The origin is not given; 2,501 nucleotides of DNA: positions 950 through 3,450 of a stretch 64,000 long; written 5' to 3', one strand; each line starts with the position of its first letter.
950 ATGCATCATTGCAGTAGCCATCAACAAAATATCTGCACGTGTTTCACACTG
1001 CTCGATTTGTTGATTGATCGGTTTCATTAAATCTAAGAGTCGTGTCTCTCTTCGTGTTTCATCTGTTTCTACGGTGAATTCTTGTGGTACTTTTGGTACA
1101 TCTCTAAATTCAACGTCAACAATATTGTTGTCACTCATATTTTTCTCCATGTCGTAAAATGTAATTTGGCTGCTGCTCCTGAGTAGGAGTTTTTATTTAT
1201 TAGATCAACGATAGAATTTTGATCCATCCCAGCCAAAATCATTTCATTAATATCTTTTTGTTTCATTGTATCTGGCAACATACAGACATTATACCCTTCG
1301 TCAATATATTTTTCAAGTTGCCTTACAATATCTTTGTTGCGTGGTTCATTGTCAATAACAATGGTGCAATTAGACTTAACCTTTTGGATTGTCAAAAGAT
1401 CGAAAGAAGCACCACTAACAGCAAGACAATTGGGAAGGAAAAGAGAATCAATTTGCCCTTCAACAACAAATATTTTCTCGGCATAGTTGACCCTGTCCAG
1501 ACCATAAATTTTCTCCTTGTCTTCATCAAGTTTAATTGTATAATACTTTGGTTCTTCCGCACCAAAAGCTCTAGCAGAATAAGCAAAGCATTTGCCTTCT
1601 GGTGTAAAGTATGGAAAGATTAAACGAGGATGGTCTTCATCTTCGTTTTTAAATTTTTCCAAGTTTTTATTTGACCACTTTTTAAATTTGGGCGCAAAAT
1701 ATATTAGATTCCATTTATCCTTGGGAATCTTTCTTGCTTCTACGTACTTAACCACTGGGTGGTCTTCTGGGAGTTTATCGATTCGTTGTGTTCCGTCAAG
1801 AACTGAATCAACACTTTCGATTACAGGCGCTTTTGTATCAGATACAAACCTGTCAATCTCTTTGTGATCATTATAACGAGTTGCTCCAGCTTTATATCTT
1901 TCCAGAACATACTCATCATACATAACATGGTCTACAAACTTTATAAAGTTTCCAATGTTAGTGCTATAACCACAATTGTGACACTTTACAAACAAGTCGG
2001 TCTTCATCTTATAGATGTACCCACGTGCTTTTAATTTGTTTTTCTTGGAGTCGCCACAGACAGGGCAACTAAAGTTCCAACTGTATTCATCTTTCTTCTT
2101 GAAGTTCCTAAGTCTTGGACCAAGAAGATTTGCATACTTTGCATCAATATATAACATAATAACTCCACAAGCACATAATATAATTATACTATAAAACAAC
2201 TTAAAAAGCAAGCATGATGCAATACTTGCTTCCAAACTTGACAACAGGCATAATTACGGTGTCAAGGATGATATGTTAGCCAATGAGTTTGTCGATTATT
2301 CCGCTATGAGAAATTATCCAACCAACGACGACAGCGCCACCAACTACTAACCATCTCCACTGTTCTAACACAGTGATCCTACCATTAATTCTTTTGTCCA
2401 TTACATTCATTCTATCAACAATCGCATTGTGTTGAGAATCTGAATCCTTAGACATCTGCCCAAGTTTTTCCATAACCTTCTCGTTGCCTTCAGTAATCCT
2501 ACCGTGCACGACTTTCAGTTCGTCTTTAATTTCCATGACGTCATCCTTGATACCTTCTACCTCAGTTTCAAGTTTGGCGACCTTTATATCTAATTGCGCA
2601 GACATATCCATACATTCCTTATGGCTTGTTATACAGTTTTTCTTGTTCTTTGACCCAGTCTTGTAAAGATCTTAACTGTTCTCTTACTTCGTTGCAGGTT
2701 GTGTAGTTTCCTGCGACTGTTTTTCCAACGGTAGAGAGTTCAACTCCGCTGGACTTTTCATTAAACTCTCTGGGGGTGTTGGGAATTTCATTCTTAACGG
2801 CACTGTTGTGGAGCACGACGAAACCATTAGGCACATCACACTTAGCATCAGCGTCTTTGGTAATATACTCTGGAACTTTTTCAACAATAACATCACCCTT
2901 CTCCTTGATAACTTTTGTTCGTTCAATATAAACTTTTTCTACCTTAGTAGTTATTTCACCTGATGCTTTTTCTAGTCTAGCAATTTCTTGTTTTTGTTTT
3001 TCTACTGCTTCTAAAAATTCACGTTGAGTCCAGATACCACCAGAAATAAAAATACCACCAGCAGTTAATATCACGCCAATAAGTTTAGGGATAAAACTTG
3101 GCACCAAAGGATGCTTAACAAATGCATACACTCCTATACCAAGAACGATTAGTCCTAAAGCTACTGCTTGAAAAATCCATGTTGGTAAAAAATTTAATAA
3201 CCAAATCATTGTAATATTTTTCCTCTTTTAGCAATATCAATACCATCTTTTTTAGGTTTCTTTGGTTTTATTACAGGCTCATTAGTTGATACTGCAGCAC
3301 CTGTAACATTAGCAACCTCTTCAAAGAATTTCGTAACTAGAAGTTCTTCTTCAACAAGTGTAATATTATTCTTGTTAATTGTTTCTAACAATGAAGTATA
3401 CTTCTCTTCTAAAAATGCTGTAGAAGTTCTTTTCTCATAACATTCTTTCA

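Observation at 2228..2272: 45-nt palindromic repeat upstream of both the primase (gp61) and late sigma factor (gp55) genes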

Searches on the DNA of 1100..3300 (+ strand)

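Call 6: search_dna_similar(query=window:1100-3300:+, collection=phages, mode=near, max_rows=30)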
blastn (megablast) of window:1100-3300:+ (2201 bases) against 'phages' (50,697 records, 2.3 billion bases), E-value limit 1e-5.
No match.

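Call 80: search_rna_families(source=window, start=2100, end=2800, threshold=evalue, max_evalue=5)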
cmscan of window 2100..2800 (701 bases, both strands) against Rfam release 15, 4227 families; matches with E-value up to 5: 3.
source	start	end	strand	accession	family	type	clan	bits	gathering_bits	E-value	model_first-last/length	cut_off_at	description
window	2196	2284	+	RF01885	HSR-omega_1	Gene; lncRNA;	-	18.7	80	2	1-78/78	no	Heat shock gene hsromega conserved region 1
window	2258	2335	+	RF00133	SNORD33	Gene; snRNA; snoRNA; CD-box;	CL00054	17.2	44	4.7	1-85/85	no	Small nucleolar RNA Z195/SNORD33/SNORD32 family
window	2375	2423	-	RF00612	SNORD75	Gene; snRNA; snoRNA; CD-box;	-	13.5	50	3.4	1-62/62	no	Small nucleolar RNA SNORD75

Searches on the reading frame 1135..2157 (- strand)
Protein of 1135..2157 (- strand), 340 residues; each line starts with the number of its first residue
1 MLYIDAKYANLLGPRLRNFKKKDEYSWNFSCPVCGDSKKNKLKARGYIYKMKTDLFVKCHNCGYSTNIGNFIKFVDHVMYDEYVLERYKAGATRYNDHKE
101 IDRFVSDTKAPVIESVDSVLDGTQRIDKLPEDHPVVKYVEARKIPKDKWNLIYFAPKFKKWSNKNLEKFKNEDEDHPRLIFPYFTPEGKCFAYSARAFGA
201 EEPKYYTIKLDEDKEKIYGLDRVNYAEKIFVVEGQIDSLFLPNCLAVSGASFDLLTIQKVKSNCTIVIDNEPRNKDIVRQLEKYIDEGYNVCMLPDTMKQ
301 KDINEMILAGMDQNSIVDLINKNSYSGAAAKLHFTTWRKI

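Call 13: search_protein_families(library=pfam, proteins=[window:1135-2157:-])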
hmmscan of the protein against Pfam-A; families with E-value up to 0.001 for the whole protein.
window:1135-2157:- (340 aa): 1 family
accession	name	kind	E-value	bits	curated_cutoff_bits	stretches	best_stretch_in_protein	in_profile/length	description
PF08275.17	DNAG_N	-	0.00052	20.5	26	0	176-206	76-107/128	DNA primase catalytic core, N-terminal domain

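Call 25: find_related_loci(query=window:1135-2157:-, collection=viral_contigs, flank=2500)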
Query window:1135-2157:- (340 aa) in viral_contigs; peptide patterns used: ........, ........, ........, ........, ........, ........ (x = any residue, [..] = any of these).
408 stretches matched a pattern; 403 encode a relative of the query (tblastn E <= 1e-3); the best 80 are kept; 80 distinct loci.
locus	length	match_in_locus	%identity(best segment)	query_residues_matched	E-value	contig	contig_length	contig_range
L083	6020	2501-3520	69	1-340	9e-163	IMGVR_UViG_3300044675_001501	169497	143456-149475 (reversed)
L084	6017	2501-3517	66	1-339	3e-162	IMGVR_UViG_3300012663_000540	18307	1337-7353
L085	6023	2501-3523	66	1-339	5e-162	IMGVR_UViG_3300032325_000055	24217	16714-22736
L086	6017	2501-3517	66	1-339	1e-161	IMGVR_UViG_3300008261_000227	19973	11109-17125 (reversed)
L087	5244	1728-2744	66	1-339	3e-162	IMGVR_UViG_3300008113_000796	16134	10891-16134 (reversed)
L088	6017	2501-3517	68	1-340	2e-161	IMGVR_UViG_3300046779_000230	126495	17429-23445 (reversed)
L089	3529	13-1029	66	1-339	1e-164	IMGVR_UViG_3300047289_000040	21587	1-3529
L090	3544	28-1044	68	1-340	2e-164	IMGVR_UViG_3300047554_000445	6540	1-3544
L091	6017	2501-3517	68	1-340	2e-161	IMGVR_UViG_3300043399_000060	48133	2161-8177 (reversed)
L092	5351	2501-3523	66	1-339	2e-161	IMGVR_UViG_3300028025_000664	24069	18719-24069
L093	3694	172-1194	66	1-339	3e-163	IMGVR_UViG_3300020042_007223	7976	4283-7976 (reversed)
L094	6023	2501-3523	65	1-339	2e-160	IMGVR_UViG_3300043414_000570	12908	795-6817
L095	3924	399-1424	68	1-340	4e-162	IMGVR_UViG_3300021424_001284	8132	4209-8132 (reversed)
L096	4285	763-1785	65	1-340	3e-160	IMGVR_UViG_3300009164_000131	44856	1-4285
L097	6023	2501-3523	67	1-340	9e-157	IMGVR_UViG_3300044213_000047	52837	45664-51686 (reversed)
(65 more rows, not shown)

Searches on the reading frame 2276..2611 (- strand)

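Call 13: search_protein_families(library=pfam, proteins=[window:2276-2611:-])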
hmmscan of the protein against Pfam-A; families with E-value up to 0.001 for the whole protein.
window:2276-2611:- (111 aa): 1 family
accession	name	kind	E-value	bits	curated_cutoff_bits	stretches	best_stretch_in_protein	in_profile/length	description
PF23831.1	DUF7201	-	3.3e-06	27.3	27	1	11-105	26-119/142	Coiled-coil region of unknown function (DUF7201)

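Call 39: search_protein_families(library=phrogs, proteins=[window:2276-2611:-], max_evalue=0.00001)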
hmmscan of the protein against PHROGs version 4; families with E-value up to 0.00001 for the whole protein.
window:2276-2611:- (111 aa): 1 family
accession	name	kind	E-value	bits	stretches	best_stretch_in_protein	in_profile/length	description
phrog_451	-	unknown function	9.7e-07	29.2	1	10-108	7-114/461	-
